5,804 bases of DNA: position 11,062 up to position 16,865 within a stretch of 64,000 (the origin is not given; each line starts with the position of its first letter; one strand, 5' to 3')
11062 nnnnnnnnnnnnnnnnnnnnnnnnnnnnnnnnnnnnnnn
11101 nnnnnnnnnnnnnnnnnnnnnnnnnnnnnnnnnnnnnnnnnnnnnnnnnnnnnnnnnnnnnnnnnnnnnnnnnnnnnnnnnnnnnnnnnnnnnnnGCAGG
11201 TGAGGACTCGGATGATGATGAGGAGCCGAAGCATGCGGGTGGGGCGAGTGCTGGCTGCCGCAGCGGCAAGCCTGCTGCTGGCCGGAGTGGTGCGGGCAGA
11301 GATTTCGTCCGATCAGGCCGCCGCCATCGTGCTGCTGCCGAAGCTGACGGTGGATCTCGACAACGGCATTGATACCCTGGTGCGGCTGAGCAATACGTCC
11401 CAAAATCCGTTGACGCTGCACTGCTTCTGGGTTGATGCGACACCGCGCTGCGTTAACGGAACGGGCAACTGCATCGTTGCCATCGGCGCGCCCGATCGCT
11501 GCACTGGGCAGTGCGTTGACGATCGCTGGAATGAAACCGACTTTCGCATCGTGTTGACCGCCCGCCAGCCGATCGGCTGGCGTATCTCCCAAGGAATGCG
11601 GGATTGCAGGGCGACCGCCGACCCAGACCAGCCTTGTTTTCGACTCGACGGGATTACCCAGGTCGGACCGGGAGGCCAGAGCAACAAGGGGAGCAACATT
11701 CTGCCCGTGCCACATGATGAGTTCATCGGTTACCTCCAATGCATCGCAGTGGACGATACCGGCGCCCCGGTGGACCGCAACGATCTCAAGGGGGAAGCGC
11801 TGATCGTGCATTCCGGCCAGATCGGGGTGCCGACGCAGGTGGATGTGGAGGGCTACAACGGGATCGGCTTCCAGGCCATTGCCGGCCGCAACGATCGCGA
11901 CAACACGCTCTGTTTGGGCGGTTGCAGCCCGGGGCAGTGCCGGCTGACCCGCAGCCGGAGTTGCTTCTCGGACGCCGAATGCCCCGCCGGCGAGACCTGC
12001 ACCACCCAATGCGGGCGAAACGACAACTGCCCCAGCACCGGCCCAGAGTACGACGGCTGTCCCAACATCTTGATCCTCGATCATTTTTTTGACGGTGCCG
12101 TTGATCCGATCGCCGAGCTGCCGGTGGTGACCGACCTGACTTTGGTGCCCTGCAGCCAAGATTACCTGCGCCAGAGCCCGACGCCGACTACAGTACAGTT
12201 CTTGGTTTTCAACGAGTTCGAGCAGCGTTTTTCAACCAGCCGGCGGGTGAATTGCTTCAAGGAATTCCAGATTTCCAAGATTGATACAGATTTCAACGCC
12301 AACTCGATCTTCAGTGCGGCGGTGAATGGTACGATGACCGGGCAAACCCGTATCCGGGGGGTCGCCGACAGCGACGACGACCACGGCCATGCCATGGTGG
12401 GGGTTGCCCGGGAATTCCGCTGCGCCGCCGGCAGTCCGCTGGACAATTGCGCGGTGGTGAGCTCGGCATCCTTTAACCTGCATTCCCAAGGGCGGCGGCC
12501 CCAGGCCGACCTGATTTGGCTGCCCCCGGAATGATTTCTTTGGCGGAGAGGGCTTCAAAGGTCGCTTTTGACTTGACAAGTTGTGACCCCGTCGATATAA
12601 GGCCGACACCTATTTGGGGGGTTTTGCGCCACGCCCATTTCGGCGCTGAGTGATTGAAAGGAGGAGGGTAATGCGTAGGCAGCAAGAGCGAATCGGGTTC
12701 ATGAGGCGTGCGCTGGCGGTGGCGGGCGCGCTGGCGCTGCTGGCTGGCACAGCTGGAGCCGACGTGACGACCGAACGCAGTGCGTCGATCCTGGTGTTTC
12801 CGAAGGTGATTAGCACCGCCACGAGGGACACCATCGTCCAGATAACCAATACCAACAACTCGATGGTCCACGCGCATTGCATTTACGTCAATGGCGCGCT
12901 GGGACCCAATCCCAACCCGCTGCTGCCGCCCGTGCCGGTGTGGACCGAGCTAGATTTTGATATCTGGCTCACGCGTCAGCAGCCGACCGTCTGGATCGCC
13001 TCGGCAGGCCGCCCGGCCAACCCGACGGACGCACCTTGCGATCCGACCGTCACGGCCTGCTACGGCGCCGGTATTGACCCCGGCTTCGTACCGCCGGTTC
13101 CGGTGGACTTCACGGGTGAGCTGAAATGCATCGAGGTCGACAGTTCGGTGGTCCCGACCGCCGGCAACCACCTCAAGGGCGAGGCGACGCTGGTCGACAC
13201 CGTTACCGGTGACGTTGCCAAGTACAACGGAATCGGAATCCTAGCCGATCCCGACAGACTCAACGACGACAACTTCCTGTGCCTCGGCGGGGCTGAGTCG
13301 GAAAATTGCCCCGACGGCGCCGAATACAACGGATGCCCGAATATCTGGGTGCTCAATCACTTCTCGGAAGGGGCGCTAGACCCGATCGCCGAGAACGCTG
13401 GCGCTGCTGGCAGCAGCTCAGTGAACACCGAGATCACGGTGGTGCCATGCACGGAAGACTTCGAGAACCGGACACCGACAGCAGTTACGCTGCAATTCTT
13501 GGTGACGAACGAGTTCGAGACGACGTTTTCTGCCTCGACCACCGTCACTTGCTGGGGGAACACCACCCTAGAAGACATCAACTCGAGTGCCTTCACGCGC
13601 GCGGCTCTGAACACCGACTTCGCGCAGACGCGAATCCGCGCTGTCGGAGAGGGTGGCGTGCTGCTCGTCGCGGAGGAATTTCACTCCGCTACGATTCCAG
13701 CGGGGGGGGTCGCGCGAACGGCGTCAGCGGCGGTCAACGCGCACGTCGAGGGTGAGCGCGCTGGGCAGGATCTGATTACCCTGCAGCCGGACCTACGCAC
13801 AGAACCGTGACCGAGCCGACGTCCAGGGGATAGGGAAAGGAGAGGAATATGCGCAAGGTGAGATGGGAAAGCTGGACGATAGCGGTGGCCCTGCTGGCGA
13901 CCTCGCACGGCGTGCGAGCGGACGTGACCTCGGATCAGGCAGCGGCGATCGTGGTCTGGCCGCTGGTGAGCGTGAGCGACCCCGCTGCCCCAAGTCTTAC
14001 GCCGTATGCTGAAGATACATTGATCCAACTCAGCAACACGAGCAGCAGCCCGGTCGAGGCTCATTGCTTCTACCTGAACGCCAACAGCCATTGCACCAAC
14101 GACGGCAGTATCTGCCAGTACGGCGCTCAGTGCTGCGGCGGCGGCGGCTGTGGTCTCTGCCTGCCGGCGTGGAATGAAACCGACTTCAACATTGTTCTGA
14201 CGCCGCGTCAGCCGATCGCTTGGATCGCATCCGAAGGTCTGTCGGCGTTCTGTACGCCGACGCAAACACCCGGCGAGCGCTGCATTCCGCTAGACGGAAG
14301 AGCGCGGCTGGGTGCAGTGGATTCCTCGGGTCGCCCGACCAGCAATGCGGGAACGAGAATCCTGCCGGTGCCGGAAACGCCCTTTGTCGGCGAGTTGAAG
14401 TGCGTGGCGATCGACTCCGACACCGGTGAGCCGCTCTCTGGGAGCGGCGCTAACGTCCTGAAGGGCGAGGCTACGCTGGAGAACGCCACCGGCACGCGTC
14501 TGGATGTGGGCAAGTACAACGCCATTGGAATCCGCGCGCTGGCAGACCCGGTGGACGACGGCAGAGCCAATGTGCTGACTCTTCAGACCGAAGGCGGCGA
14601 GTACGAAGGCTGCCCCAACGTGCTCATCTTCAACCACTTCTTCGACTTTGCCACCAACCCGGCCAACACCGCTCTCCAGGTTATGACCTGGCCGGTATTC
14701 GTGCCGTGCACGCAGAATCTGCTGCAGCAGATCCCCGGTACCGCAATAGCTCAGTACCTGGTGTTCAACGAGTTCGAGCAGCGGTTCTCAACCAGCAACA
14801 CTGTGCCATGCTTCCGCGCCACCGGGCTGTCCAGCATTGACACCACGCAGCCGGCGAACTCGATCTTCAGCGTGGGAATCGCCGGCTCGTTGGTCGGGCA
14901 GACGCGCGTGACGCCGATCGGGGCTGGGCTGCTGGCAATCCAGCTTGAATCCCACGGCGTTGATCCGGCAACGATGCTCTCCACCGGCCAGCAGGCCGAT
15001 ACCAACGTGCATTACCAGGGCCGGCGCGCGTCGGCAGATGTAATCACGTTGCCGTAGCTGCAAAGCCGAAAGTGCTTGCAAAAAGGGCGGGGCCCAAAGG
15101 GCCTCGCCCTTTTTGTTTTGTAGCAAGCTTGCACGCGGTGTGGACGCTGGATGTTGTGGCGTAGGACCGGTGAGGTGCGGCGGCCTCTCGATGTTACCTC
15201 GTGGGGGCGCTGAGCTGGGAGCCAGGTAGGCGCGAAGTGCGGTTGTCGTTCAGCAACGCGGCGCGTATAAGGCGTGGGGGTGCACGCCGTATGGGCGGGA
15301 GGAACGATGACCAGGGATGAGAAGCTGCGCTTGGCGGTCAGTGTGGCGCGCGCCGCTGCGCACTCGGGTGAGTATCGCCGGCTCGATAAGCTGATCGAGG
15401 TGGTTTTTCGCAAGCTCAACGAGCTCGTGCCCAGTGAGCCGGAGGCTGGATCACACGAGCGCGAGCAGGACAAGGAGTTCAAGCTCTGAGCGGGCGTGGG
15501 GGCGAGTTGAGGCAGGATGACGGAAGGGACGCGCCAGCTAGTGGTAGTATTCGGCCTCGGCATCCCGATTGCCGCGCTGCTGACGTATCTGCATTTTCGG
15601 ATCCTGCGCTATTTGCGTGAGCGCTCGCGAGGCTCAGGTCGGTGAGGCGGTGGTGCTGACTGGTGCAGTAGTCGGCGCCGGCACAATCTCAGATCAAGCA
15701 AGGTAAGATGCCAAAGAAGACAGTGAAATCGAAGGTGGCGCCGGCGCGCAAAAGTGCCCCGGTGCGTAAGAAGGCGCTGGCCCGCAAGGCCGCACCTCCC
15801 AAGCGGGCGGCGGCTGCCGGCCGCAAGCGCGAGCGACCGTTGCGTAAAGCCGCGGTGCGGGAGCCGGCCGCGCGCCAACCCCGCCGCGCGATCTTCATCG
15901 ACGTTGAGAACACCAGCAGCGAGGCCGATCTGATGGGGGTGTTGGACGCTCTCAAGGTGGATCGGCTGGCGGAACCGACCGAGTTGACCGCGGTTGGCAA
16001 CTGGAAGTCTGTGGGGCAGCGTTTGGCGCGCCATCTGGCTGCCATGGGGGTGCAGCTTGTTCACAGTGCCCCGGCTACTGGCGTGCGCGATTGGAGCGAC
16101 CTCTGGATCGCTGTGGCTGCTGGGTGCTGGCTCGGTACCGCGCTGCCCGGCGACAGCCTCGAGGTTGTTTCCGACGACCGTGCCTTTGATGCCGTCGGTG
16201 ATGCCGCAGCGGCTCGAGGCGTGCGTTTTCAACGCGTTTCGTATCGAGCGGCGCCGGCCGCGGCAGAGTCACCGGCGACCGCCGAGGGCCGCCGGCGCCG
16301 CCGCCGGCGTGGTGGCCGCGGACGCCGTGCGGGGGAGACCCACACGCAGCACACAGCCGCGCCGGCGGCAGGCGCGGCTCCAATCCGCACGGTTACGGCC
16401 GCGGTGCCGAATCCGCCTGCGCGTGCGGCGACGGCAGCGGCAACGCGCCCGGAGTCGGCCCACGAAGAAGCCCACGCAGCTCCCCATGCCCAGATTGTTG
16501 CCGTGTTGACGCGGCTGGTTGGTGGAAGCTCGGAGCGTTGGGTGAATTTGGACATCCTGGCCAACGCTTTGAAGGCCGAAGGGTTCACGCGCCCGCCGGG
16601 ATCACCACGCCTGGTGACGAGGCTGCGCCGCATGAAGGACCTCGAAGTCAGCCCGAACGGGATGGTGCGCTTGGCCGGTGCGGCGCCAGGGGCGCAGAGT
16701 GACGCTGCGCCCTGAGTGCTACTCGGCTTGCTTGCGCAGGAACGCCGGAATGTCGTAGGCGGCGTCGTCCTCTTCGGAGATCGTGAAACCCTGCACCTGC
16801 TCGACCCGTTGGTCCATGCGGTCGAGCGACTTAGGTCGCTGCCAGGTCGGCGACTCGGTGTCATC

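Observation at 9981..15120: Tandem A-B-A-B array of four secreted, cysteine-rich paralogs with no recognisable family: candidate undescribed extracellular two-component system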

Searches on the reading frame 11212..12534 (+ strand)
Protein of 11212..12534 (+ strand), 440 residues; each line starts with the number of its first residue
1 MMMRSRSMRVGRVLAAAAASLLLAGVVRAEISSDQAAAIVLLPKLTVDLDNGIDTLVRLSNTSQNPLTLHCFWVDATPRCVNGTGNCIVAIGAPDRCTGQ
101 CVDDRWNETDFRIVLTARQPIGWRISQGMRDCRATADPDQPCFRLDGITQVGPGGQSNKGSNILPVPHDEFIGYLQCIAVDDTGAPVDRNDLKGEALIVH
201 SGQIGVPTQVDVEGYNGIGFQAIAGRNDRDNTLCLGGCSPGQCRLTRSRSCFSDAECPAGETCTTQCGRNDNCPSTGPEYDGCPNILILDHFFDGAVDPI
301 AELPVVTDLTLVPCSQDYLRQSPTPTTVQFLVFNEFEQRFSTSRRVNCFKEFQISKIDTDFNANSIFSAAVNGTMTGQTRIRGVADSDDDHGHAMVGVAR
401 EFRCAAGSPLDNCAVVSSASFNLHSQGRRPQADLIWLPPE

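Call 3: search_protein_families(library=pfam, proteins=[window:11212-12534:+], max_evalue=1)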
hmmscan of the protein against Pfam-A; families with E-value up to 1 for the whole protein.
window:11212-12534:+ (440 aa): 0 families

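Call 4: search_protein_families(library=ncbifam, proteins=[window:11212-12534:+], max_evalue=1)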
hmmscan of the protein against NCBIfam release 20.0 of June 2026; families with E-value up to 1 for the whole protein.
window:11212-12534:+ (440 aa): 1 family
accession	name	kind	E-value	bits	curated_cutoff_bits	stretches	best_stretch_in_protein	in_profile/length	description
TIGR04201.1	Myxo_Cys_RPT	repeat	0.011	15.9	25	1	251-267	5-22/22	Cys-rich repeat-containing protein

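Call 8: search_protein_families(library=padloc, proteins=[window:11212-12534:+], max_evalue=1)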
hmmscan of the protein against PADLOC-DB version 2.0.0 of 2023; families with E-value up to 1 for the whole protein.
window:11212-12534:+ (440 aa): 0 families

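Call 22: find_homologous_proteins(query=window:11212-12534:+, max_evalue=0.001)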
Query window:11212-12534:+ (440 aa): 1132 proteins with E <= 0.001 among 8000 candidates; the best 120 are listed.
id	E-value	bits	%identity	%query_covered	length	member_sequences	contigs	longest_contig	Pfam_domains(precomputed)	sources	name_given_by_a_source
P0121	2.8e-209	713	74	98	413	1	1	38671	-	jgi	jgi:hypothetical protein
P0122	5.6e-205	699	70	98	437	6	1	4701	-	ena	-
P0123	7.2e-199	679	69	98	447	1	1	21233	-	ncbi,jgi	-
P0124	3.2e-196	670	68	98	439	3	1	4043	-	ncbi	-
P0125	1.8e-193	661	67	100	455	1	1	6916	-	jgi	jgi:hypothetical protein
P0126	2.2e-184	631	66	96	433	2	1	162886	-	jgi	jgi:hypothetical protein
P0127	2.1e-172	592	64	98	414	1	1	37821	-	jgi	jgi:hypothetical protein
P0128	1.6e-169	582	61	52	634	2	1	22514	-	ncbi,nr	ncbi:MAG TPA: hypothetical protein VMW17_06740 [Candidatus Binatia bacterium]|nr:hypothetical protei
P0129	7.0e-168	577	53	98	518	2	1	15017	-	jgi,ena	-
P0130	2.0e-161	556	61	53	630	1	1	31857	-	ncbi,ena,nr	ncbi:MAG TPA: hypothetical protein VL403_12040 [Candidatus Kryptonia bacterium]|nr:hypothetical prot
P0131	2.1e-129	450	54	98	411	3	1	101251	-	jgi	-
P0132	2.0e-128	447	53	97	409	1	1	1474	-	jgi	jgi:hypothetical protein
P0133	7.4e-128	445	54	93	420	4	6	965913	-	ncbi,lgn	ncbi:MAG: hypothetical protein U0587_01885 [Candidatus Binatia bacterium]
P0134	8.8e-127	441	54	92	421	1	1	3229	-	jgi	jgi:hypothetical protein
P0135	4.4e-125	436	53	98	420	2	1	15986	-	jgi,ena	-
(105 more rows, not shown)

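Call 34: search_protein_families(library=phrogs, proteins=[window:11212-12534:+], max_evalue=1)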
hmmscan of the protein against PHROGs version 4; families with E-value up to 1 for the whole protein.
window:11212-12534:+ (440 aa): 0 families

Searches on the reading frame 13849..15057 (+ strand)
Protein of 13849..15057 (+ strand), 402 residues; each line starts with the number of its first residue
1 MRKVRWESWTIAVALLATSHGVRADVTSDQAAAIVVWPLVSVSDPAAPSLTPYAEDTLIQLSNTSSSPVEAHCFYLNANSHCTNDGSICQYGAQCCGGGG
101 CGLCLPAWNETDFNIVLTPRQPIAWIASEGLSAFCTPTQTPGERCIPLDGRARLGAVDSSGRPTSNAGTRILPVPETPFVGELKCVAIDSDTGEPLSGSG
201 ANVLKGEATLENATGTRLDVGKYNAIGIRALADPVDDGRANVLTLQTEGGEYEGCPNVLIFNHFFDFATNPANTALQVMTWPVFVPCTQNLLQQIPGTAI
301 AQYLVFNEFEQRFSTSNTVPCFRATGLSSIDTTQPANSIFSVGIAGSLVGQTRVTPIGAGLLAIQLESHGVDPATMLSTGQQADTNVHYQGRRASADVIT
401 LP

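Call 3: search_protein_families(library=pfam, proteins=[window:13849-15057:+], max_evalue=1)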
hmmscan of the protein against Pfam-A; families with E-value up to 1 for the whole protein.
window:13849-15057:+ (402 aa): 2 families
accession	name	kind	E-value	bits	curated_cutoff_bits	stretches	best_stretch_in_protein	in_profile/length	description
PF06446.17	Hepcidin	-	0.32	11.8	27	1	84-104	30-50/53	Hepcidin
PF17557.7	Conotoxin_I2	-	0.92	10.1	27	0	82-104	1-24/38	I2-superfamily conotoxins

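Call 4: search_protein_families(library=ncbifam, proteins=[window:13849-15057:+], max_evalue=1)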
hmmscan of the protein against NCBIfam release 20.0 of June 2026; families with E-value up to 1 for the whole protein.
window:13849-15057:+ (402 aa): 0 families

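Call 8: search_protein_families(library=padloc, proteins=[window:13849-15057:+], max_evalue=1)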
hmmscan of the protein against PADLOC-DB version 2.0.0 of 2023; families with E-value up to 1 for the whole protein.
window:13849-15057:+ (402 aa): 0 families

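Call 34: search_protein_families(library=phrogs, proteins=[window:13849-15057:+], max_evalue=1)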
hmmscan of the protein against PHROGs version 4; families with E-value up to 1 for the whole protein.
window:13849-15057:+ (402 aa): 0 families

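Call 69: predict_structure(alignment_id=A5)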
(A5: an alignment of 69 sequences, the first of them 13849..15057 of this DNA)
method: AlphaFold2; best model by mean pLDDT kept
length: 402 residues; sequences in the alignment: 69
mean_pLDDT: 85.9   pTM: 0.85
mean pLDDT of the five models: 85.9, 84.6, 83.6, 83.5, 83.5
residues with pLDDT >= 90: 231; 70-90: 109; 50-70: 49; < 50: 13
segments of 3 or more residues with pLDDT < 50: 20-24, 93-97
pLDDT, mean of each block of 10 residues (from residue 1): 53 59 57 96 80 80 95 94 87 51 85 95 93 82 78 84 91 94 96 92 95 75 93 86 90 95 95 92 93 90 97 93 85 94 97 96 92 66 78 92 88
secondary structure, 60 per line:
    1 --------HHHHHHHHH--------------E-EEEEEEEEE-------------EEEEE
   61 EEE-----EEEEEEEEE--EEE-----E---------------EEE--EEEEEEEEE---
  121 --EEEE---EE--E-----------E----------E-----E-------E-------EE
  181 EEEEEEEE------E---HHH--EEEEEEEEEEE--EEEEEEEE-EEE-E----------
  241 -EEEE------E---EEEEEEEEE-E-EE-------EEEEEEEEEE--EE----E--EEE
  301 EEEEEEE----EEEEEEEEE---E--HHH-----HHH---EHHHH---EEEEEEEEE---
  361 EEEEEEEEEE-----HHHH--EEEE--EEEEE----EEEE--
elements in order: H9-17 E34-42 E56-63 E69-77 E80-82 E104-106 E109-117 E123-126 E179-188 E204-214 E217-224 E226-228 E242-245 E256-264 E277-286 E298-307 E312-320 H342-345 E349-357 E361-370 H376-379 E382-385 E388-392 E397-400

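Call 71: fold_search(model_id=the predicted structure, library=pdb)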
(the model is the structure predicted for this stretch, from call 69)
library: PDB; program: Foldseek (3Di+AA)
matches with E <= 10: 942; with E <= 0.001: 0
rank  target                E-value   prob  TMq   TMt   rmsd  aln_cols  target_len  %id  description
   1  1xf1_A                1.3e-03  0.20  0.15  0.07  24.9       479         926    8  Structure of C5a peptidase- a key virulence factor from Streptococcus (released 2005-11-22)
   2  1nc7_B                1.6e-03  1.00  0.22  0.64   5.2       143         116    7  Crystal Structure of Thermotoga maritima 1070 (released 2003-07-01)
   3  2gsy_A                2.1e-03  0.11  0.12  0.11  24.7       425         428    9  The 2.6A structure of Infectious Bursal Virus Derived T=1 Particles (released 2006-07-18)
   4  2gsy_Q                2.6e-03  0.11  0.12  0.11  24.8       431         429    9  The 2.6A structure of Infectious Bursal Virus Derived T=1 Particles (released 2006-07-18)
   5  1nc7_A                2.8e-03  1.00  0.22  0.63   5.1       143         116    8  Crystal Structure of Thermotoga maritima 1070 (released 2003-07-01)
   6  1nc7_D                3.1e-03  1.00  0.22  0.66   5.6       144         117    6  Crystal Structure of Thermotoga maritima 1070 (released 2003-07-01)
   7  7yzx_A                3.9e-03  0.14  0.15  0.07  24.9       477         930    8  ScpA from Streptococcus pyogenes, D783A mutant. (released 2022-08-31)
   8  7b2m_A                6.0e-03  0.11  0.12  0.09  27.1       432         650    9  Cryo-EM structure of complement C4b in complex with nanobody E3 (released 2022-03-02)
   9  6eks                  6.0e-03  0.07  0.10  0.07  30.2       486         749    9  Vibrio cholerae neuraminidase complexed with oseltamivir carboxylate (released 2017-11-29)
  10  8beg_B                8.4e-03  0.13  0.14  0.09  23.1       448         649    7  Structure of Ig-like domains from PrgB (released 2022-11-30)
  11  6p4j_C                9.3e-03  0.10  0.14  0.11  24.5       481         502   10  Mouse norovirus complexed with GCDCA (released 2019-08-07)
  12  1suj                  9.3e-03  0.07  0.10  0.11  23.6       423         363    8  X-ray crystal structure of ambystoma tigrinum cone arrestin (released 2005-08-23)
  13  6p4j_A                1.1e-02  0.08  0.13  0.11  24.2       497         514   10  Mouse norovirus complexed with GCDCA (released 2019-08-07)
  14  2df7_O                1.3e-02  0.09  0.13  0.13  24.1       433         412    9  Crystal structure of infectious bursal disease virus VP2 subviral particle (released 2006-06-27)
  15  3eif                  1.4e-02  0.06  0.11  0.06  24.8       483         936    8  1.9 angstrom crystal structure of the active form of the C5a peptidase from Streptococcus pyogenes (ScpA) (released 2009-02-24)
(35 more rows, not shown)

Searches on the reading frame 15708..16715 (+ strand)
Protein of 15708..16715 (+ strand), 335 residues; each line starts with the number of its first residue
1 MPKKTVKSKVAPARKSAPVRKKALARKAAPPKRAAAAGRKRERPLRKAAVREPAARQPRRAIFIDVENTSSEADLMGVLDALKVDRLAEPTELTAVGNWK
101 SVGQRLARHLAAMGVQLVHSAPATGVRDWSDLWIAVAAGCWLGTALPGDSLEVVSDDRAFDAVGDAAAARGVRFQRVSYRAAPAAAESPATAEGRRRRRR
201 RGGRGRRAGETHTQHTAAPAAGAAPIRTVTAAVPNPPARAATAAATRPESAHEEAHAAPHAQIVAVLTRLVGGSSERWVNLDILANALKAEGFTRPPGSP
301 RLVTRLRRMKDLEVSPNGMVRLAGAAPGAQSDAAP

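Call 32: search_protein_families(library=pfam, proteins=[window:15708-16715:+], max_evalue=0.001)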
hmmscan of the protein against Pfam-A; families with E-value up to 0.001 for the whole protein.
window:15708-16715:+ (335 aa): 1 family
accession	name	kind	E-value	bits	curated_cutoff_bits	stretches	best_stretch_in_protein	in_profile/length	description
PF01936.24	NYN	-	1.8e-06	29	24.2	1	61-179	3-125/145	NYN domain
